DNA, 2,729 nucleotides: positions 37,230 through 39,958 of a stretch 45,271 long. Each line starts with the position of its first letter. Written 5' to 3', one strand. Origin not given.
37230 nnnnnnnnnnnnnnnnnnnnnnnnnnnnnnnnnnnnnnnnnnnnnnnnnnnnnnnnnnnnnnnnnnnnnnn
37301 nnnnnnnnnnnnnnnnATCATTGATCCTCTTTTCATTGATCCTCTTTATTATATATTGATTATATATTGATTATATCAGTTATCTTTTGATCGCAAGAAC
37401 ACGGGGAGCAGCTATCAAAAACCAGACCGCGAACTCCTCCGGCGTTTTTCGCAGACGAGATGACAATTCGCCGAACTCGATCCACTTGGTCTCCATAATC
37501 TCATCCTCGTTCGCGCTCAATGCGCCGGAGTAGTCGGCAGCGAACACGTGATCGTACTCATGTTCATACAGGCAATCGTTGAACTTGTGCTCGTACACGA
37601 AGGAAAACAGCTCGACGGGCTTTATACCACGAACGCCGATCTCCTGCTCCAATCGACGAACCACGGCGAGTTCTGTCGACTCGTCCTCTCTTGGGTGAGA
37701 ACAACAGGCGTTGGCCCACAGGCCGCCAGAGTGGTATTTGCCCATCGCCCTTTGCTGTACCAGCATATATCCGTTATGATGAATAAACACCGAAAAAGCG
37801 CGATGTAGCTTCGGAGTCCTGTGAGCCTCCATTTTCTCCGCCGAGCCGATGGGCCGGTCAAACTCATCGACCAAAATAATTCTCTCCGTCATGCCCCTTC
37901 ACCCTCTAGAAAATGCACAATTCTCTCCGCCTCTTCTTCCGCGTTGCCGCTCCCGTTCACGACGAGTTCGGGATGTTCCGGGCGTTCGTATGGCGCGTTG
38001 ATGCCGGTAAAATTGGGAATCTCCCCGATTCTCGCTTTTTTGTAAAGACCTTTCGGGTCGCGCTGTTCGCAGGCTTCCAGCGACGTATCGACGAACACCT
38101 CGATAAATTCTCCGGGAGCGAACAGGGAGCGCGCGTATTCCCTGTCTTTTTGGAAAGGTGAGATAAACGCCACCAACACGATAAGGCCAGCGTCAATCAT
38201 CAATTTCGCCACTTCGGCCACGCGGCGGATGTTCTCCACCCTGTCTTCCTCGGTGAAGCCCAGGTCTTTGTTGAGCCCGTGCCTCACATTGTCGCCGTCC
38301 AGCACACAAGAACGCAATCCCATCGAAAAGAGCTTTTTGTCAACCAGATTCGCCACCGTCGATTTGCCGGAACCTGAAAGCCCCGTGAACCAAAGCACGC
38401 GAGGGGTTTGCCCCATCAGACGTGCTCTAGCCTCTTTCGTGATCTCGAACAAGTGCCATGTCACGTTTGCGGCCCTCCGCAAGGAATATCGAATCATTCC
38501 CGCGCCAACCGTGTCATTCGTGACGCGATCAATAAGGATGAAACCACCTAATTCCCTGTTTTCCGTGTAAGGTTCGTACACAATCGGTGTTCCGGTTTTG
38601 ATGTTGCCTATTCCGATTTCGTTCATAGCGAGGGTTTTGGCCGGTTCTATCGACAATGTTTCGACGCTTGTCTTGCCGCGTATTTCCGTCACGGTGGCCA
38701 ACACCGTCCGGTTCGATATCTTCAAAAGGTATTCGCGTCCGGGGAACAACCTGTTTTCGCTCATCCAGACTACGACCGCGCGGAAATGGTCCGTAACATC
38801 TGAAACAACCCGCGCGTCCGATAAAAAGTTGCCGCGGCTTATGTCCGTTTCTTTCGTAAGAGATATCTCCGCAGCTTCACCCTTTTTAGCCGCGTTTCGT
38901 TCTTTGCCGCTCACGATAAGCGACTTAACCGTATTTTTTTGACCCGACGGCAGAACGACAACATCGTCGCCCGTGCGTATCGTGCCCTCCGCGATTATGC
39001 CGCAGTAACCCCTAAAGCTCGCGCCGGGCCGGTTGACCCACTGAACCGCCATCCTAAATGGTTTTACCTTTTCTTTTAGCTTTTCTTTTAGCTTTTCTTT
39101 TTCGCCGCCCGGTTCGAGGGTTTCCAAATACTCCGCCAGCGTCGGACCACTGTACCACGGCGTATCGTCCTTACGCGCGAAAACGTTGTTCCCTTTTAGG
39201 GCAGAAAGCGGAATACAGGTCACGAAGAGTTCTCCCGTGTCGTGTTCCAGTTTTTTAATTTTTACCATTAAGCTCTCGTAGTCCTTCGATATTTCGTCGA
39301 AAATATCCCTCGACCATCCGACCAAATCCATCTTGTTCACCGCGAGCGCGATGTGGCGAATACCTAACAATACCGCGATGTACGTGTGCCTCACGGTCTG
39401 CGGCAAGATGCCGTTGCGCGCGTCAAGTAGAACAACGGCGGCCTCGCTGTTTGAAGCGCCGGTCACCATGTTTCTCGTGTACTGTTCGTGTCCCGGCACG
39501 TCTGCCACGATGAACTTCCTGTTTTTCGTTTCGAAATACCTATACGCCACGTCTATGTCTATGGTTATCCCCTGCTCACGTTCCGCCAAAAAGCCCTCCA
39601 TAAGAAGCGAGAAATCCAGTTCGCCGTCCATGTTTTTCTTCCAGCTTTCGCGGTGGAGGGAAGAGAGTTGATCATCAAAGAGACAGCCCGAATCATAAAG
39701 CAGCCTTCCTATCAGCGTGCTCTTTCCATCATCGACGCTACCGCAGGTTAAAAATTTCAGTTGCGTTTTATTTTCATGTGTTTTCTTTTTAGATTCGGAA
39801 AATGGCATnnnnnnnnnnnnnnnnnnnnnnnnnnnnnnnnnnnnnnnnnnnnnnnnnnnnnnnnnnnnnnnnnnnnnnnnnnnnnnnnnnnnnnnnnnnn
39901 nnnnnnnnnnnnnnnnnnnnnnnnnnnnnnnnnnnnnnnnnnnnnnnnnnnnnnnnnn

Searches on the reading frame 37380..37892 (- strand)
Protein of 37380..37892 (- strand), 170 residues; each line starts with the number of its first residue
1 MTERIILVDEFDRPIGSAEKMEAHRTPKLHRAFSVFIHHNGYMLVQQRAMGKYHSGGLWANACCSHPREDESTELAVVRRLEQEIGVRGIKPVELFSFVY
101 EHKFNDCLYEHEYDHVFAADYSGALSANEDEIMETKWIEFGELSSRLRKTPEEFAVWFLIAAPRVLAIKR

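Call 7: search_protein_families(library=pfam, proteins=[window:37380-37892:-], max_evalue=0.01)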
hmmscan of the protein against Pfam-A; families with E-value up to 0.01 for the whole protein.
window:37380-37892:- (170 aa): 1 family
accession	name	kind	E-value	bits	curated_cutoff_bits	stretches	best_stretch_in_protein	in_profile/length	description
PF00293.34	NUDIX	-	2.8e-18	66.6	21.1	1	29-154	2-130/134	NUDIX domain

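Call 18: list_cluster_members(proteins=[window:37380-37892:-, window:36489-37316:-, window:31828-32892:+, window:30023-31639:+, window:28000-29202:+, window:17504-18448:+, window:18457-19530:+, window:10683-11627:-, window:9705-10595:-, window:7709-9712:-])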
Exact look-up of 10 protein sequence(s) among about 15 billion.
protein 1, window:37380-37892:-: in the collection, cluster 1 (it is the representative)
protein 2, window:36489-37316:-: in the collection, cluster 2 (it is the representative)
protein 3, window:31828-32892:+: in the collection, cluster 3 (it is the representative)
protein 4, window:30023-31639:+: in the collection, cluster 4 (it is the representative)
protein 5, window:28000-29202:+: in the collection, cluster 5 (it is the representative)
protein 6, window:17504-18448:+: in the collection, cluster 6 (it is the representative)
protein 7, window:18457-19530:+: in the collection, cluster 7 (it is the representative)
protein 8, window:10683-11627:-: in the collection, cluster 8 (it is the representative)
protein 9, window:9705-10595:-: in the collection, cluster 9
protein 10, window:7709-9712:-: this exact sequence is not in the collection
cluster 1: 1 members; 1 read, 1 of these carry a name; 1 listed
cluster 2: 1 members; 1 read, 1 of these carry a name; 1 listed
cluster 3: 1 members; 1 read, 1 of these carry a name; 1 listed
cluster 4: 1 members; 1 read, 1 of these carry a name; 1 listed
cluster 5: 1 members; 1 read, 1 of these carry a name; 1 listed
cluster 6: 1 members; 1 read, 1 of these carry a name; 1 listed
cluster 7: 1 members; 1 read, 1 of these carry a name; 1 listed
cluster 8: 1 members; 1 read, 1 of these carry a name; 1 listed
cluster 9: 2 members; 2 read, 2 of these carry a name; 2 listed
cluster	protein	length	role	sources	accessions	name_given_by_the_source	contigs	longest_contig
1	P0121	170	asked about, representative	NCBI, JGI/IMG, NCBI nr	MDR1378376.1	MAG: isopentenyl-diphosphate Delta-isomerase [Synergistaceae bacterium] | isopentenyl-diphosphate delta-isomerase | isopentenyl-diphosphate Delta-isomerase [Synergistaceae bacterium]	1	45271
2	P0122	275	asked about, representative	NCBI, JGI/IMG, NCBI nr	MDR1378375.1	MAG: transporter substrate-binding domain-containing protein [Synergistaceae bacterium] | L-cystine transport system substrate-binding protein | transporter substrate-binding domain-containing protein [Synergistaceae bacterium]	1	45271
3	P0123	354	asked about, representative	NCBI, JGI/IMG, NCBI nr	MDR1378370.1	MAG: homoserine dehydrogenase [Synergistaceae bacterium] | homoserine dehydrogenase | homoserine dehydrogenase [Synergistaceae bacterium]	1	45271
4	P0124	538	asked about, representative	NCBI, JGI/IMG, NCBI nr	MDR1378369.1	MAG: cobyric acid synthase [Synergistaceae bacterium] | adenosylcobyric acid synthase | cobyric acid synthase [Synergistaceae bacterium]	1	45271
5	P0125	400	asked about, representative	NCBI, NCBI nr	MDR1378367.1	MAG: hypothetical protein LBJ36_04885 [Synergistaceae bacterium] | hypothetical protein [Synergistaceae bacterium]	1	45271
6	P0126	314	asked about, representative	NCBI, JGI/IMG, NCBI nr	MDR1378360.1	MAG: adenosylcobinamide-phosphate synthase CbiB [Synergistaceae bacterium] | adenosylcobinamide-phosphate synthase | adenosylcobinamide-phosphate synthase CbiB [Synergistaceae bacterium]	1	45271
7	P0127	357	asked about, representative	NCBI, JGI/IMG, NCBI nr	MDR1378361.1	MAG: pyridoxal phosphate-dependent class II aminotransferase [Synergistaceae bacterium] | threonine-phosphate decarboxylase | pyridoxal phosphate-dependent class II aminotransferase [Synergistaceae bacterium]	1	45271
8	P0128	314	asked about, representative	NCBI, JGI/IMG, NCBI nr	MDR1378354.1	MAG: MoxR family ATPase [Synergistaceae bacterium] | MoxR-like ATPase | MoxR family ATPase [Synergistaceae bacterium]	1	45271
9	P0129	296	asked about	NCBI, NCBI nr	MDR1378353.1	MAG: DUF58 domain-containing protein [Synergistaceae bacterium] | DUF58 domain-containing protein [Synergistaceae bacterium]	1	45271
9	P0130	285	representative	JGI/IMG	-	uncharacterized protein (DUF58 family)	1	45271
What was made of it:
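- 37380..37892 (-): idi (isopentenyl-diphosphate isomerase), the conserved downstream neighbour of cysNC. Call 18 (NCBI name).
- The sequence is a metagenome-assembled contig (call 18).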

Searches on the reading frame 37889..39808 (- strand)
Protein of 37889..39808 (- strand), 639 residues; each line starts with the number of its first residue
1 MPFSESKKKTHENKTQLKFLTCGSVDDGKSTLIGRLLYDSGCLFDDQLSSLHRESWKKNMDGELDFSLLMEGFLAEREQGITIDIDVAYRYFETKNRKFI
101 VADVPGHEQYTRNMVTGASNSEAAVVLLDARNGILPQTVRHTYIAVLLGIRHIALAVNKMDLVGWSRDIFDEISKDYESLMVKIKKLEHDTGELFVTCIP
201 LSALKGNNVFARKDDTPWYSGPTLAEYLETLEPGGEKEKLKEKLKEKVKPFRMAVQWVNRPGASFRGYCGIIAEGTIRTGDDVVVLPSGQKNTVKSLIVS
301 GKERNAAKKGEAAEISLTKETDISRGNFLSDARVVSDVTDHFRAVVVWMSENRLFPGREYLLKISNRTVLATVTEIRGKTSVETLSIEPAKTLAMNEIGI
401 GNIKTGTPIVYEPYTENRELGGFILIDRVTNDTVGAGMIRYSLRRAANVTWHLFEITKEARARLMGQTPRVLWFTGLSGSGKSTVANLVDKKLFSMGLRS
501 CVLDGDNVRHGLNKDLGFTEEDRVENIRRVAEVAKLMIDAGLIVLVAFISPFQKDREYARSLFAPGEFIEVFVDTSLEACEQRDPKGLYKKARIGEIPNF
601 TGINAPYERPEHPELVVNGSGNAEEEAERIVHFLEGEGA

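Call 7: search_protein_families(library=pfam, proteins=[window:37889-39808:-], max_evalue=0.01)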
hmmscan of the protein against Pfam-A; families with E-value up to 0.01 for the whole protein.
window:37889-39808:- (639 aa): 9 families
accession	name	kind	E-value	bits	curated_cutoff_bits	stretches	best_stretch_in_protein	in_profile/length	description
PF01583.26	APS_kinase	-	2.1e-68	229.6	21.1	1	470-618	3-152/152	Adenylylsulphate kinase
PF00009.33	GTP_EFTU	-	1e-35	123.5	26.5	1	17-210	4-176/188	Elongation factor Tu GTP binding domain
PF22594.2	GTP-eEF1A_C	-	1e-25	90.5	27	1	341-440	1-101/101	GTP-eEF1A C-terminal domain-like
PF13671.12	AAA_33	-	0.00011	22.9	27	1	471-583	1-114/143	AAA domain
PF03144.31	GTP_EFTU_D2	-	0.00014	22.7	30.3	1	270-327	6-70/73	Elongation factor Tu domain 2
PF13238.12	AAA_18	-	0.00042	21.2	29.4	1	475-554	4-86/128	AAA domain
PF13555.12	AAA_29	-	0.00062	19.9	27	0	448-485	6-38/61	P-loop containing region of AAA domain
PF03193.22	RsgA_GTPase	-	0.0019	18.5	30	0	469-492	106-129/174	RsgA GTPase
PF06309.17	Torsin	-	0.0031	18.1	27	1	467-502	51-86/127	Torsin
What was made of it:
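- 37889..39808 (-): cysNC, intact fused CysN GTPase and CysC APS kinase (639 aa). Its ATG lies 2 nt after the cysD stop, with its own GGAGGGG ribosome-binding site. Pfam GTP_EFTU and APS_kinase match (call 7).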

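Call 9: find_encoding_contigs(protein=window:37889-39808:-, flank=10000, max_places=10)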
Protein window:37889-39808:- (639 aa): no gene with exactly this product is on record in the collection.

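Call 11: find_related_loci(query=window:37889-39808:-, collection=genome_contigs, flank=8000)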
Query window:37889-39808:- (639 aa) in genome_contigs; peptide patterns used: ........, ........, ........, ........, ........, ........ (x = any residue, [..] = any of these).
600 stretches matched a pattern (row limit reached: there are more); 589 encode a relative of the query (tblastn E <= 1e-3); the best 80 are kept; 80 distinct loci.
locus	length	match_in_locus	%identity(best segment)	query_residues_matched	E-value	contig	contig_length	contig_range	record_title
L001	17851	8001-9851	57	5-637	0e+0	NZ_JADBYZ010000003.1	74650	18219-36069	MAG: Phenylobacterium sp. isolate M015S1SP1A61QC M015S1_3, whole genome shotgun sequence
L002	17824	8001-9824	57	11-634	0e+0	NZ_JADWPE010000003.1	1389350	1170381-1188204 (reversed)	Lysobacter changpingensis strain CM-3-T8 contig3, whole genome shotgun sequence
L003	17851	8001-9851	55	5-637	0e+0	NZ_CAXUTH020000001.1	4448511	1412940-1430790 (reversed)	Phenylobacterium sp. LjRoot97 LJR097c1, whole genome shotgun sequence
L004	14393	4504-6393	56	9-636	0e+0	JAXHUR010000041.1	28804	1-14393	MAG: Thermodesulfobacteriota bacterium isolate MAG56_tar_biofilm MAG56_41, whole genome shotgun sequence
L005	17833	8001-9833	57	9-634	0e+0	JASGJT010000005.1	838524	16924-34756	MAG: Pseudoxanthomonas sp. isolate 5N050 JMF-2111-06-0005.ont.bin.50_4, whole genome shotgun sequence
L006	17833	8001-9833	55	9-635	0e+0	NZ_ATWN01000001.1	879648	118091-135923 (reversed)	Thalassospira lucentensis MCCC 1A00383 = DSM 14000 K355DRAFT_scaffold00001.1_C, whole genome shotgun sequence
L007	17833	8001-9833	55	10-636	0e+0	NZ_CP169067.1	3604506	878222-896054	Brevundimonas intermedia strain CCUG 45022 chromosome, complete genome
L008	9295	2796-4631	56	9-636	0e+0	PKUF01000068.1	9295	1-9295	MAG: Desulfuromonas sp. isolate BM515 sc_4185, whole genome shotgun sequence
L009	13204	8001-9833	56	11-637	0e+0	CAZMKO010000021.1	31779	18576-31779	MAG TPA_asm: uncultured Rhodanobacteraceae bacterium isolate SRP187154_co1_334 genome assembly, contig: NODE_1288_length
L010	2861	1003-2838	56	10-637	0e+0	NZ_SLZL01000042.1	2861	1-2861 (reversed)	Caulobacter sp. BK020 Ga0307655_142, whole genome shotgun sequence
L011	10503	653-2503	54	5-636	0e+0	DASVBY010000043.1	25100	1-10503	MAG TPA_asm: Burkholderiales bacterium isolate SMAG_U1991 k141_1006546, whole genome shotgun sequence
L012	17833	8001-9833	54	10-636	0e+0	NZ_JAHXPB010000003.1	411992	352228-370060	Brevundimonas sp. EYE_349 Seq_3, whole genome shotgun sequence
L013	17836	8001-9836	55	11-637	0e+0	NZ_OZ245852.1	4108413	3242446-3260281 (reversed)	MAG: Novosphingobium sp. isolate a05ab0e1-76a9-416e-a5c0-6052ab7e7506 chromosome 1, complete sequence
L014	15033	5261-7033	57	11-618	0e+0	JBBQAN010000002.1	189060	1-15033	MAG: Lysobacterales bacterium isolate Co_metawrap_1459 Cmw_1459_k141_21655812_length_189060_cov_23.5696, whole genome sh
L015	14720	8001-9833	55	9-635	0e+0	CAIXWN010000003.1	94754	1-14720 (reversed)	MAG: uncultured Caulobacteraceae bacterium isolate Kiruna2_bin-0871 genome assembly, contig: bin-0871:003/279, whole gen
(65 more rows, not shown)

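Call 42: search_solved_structures(query=window:37889-39808:-, show_alignments=1, max_evalue=1e-30)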
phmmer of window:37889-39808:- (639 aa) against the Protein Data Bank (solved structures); distinct sequences matched with E-value up to 1e-30: 44.
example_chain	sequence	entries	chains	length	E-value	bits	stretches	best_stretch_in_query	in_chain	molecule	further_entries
1zun_B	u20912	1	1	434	2.6e-118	399.4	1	10-439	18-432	sulfate adenylate transferase, subunit 1/adenylylsulfate kinase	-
3uie_A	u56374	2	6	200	3.2e-59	204.3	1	446-638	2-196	Adenylyl-sulfate kinase 1, chloroplastic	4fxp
4bzp_A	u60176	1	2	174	4.1e-54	187.4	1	470-635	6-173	BIFUNCTIONAL ENZYME CYSN/CYSC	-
4bzq_A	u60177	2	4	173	4.3e-54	187.3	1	470-635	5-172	BIFUNCTIONAL ENZYME CYSN/CYSC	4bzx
2ofw_A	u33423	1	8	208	1.6e-53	185.4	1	445-631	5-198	APS kinase domain of the PAPS synthetase 1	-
1x6v_B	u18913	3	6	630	3.1e-53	184.5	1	441-634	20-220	Bifunctional 3'-phosphoadenosine 5'-phosphosulfate synthetase 1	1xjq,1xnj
2ofx_A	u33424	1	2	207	6.7e-53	183.4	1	446-634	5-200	Bifunctional 3'-phosphoadenosine 5'-phosphosulfate synthetase 1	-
4rfv_A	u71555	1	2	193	6.9e-53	183.3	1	469-635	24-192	Bifunctional enzyme CysN/CysC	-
8i1m_A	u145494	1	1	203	1.4e-52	182.3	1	446-634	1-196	PAPSS1 protein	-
1d6j_A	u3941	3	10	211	6.7e-52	180.1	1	447-638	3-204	ADENOSINE-5'PHOSPHOSULFATE KINASE | Adenylylsulfate kinase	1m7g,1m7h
6b8v_A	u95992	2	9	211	3.4e-51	177.7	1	445-618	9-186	Adenylylsulfate kinase | Adenylyl-sulfate kinase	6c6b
2pey_A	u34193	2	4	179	3.9e-51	177.6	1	471-634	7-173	Bifunctional 3'-phosphoadenosine 5'-phosphosulfate synthetase 1 (PAPS synthetase 1) (PAPSS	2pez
3vmf_A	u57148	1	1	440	6e-51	176.9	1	14-439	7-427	Elongation factor 1-alpha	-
3wxm_A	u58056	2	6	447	6.1e-51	176.9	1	14-439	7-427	Elongation factor 1-alpha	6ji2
4cxg_A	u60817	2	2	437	7.4e-51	176.6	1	14-439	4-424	ELONGATION FACTOR 1A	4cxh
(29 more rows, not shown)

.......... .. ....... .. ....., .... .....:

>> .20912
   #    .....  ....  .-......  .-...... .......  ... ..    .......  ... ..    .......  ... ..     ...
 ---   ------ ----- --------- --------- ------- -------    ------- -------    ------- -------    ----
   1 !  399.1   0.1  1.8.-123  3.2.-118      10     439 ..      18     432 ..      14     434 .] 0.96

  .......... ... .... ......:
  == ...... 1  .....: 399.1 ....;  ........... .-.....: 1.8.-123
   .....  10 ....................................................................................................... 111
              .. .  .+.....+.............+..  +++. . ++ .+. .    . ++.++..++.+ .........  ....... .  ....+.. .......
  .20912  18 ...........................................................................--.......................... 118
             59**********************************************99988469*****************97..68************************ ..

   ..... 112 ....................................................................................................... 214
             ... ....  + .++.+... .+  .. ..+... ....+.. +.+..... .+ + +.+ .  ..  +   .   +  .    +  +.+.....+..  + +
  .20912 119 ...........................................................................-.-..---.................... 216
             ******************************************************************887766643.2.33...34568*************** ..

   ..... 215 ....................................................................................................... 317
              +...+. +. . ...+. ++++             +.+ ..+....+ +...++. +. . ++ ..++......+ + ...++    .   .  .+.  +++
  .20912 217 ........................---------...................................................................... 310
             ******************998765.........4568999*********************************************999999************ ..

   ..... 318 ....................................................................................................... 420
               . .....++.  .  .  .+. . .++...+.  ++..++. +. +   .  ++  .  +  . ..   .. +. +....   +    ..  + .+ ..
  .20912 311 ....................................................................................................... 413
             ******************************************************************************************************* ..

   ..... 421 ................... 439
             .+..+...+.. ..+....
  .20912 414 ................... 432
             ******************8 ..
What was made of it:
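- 37889..39808 (-): 1ZUN_B E=2.6e-118 (call 42).
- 39551..39562 (-): 6-bp tandem duplication ATAGAC x2 in cysN, giving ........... in the switch-I/G2 region. It appears as an insertion relative to 1ZUN_B (call 42).
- The APS-kinase motifs are standard (calls 7, 42).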

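Call 43: search_protein_families(library=ncbifam, proteins=[window:37889-39808:-], max_evalue=0.01)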
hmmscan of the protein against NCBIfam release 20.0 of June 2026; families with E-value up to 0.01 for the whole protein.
window:37889-39808:- (639 aa): 39 families (the best 25 are shown)
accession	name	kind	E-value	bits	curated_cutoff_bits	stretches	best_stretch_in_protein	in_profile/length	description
NF004035.0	PRK05506.1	subfamily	8e-262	870.1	715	1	7-637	15-629/632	bifunctional sulfate adenylyltransferase subunit 1/adenylylsulfate kinase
NF003478.0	PRK05124.1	equivalog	9.3e-159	529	590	1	7-456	18-452/475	sulfate adenylyltransferase subunit CysN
TIGR02034.1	CysN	subfamily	2e-158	527.7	336.1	1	17-439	1-406/406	sulfate adenylyltransferase, large subunit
NF003013.0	PRK03846.1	subfamily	1.1e-83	279.9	163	1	446-636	5-196/202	adenylyl-sulfate kinase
TIGR00455.1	apsK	equivalog_domain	9.9e-76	253.5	138.7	1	451-632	1-182/184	adenylyl-sulfate kinase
NF008969.0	PRK12317.1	subfamily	5.9e-71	239.3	502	1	12-439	3-418/426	elongation factor 1-alpha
TIGR00483.1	EF-1_alpha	equivalog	1.6e-65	221.2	540.1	1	13-440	4-420/427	translation elongation factor EF-1 subunit alpha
NF004040.0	PRK05537.1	equivalog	7.1e-55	186.5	669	1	471-638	398-568/572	bifunctional sulfate adenylyltransferase/adenylylsulfate kinase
NF002059.0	PRK00889.1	subfamily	6.6e-54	182.3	244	1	468-635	4-170/177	adenylyl-sulfate kinase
NF004041.0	PRK05541.1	subfamily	1.4e-32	113.1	127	1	467-632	5-168/176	adenylyl-sulfate kinase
NF000766.0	PRK00049.1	subfamily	1.8e-24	86.3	449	1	7-350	3-315/396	elongation factor Tu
NF009373.0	PRK12736.1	subfamily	2.5e-24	85.8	452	1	7-350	3-313/394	elongation factor Tu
TIGR00475.1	selB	equivalog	2.9e-24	85.7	242.25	1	76-377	31-300/581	selenocysteine-specific translation elongation factor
NF009372.0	PRK12735.1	subfamily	1.2e-23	83.6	479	1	7-346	3-311/396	elongation factor Tu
TIGR00485.1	EF-Tu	equivalog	7.3e-22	77.6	522.4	1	6-347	2-310/394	elongation factor Tu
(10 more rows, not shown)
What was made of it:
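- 37889..39808 (-): NCBIfam NF004035 scores 870 bits against a 715-bit cut-off (call 43).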

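Call 62: find_homologous_proteins(query=window:37889-39808:-, max_evalue=1e-100)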
Query window:37889-39808:- (639 aa): 8000 proteins with E <= 1e-100 among 8000 candidates; the best 120 are listed.
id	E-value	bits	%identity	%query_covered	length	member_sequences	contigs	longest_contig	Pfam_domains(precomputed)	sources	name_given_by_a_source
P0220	0.0e+0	1443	100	100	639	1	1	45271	PF22594.3,PF00009.34,PF01583.27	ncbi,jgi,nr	ncbi:MAG: adenylyl-sulfate kinase [Synergistaceae bacterium]|jgi:bifunctional enzyme CysN/CysC|nr:ad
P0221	0.0e+0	1150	80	98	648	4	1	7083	PF22594.3,PF00009.34,PF01583.27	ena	-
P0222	0.0e+0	1139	80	99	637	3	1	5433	PF22594.3,PF00009.34,PF13671.13,PF03144.32,PF01583.27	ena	-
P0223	0.0e+0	1135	81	97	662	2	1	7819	PF22594.3,PF00009.34,PF13671.13,PF01583.27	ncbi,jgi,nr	ncbi:MAG: adenylyl-sulfate kinase [Synergistaceae bacterium]|jgi:bifunctional enzyme CysN/CysC|nr:ad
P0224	0.0e+0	1126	80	98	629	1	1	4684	PF22594.3,PF00009.34,PF13671.13,PF03144.32,PF01583.27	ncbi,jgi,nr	ncbi:MAG: adenylyl-sulfate kinase [Synergistaceae bacterium]|jgi:bifunctional enzyme CysN/CysC|nr:ad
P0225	0.0e+0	1124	79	97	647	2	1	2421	PF22594.3,PF00009.34,PF03144.32,PF01583.27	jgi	-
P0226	0.0e+0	1110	79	98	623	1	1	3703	PF01926.30,PF22594.3,PF00009.34,PF03144.32,PF01583.27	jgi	jgi:bifunctional enzyme CysN/CysC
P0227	0.0e+0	1108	78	99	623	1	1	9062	PF22594.3,PF00009.34,PF13671.13,PF01583.27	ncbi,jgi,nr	ncbi:MAG: adenylyl-sulfate kinase [Synergistaceae bacterium]|jgi:bifunctional enzyme CysN/CysC|nr:ad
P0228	0.0e+0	1077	77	97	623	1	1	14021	PF01926.30,PF22594.3,PF00009.34,PF03144.32,PF01583.27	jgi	jgi:bifunctional enzyme CysN/CysC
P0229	0.0e+0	1070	78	96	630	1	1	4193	PF22594.3,PF00009.34,PF01583.27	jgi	jgi:bifunctional enzyme CysN/CysC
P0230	0.0e+0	1031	80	89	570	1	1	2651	PF22594.3,PF00009.34,PF01583.27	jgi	jgi:bifunctional enzyme CysN/CysC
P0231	3.2e-274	929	67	98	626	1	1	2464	PF01926.30,PF22594.3,PF00009.34,PF13671.13,PF01583.27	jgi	jgi:bifunctional enzyme CysN/CysC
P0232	9.6e-270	915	69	95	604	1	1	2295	PF22594.3,PF00009.34,PF13671.13,PF03144.32,PF01583.27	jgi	jgi:bifunctional enzyme CysN/CysC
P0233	1.5e-269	914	67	97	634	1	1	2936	PF22594.3,PF00009.34,PF13671.13,PF01583.27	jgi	jgi:bifunctional enzyme CysN/CysC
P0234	2.1e-257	874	78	79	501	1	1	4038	PF22594.3,PF00009.34,PF03144.32,PF01583.27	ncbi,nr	ncbi:MAG: adenylyl-sulfate kinase, partial [Synergistaceae bacterium]|nr:adenylyl-sulfate kinase [Sy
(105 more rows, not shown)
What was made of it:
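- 37889..39808 (-): NCBI and JGI both annotate it as a 639-aa protein (call 62).
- Tried and rejected: CysNC was later found as a deposited protein (call 62).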
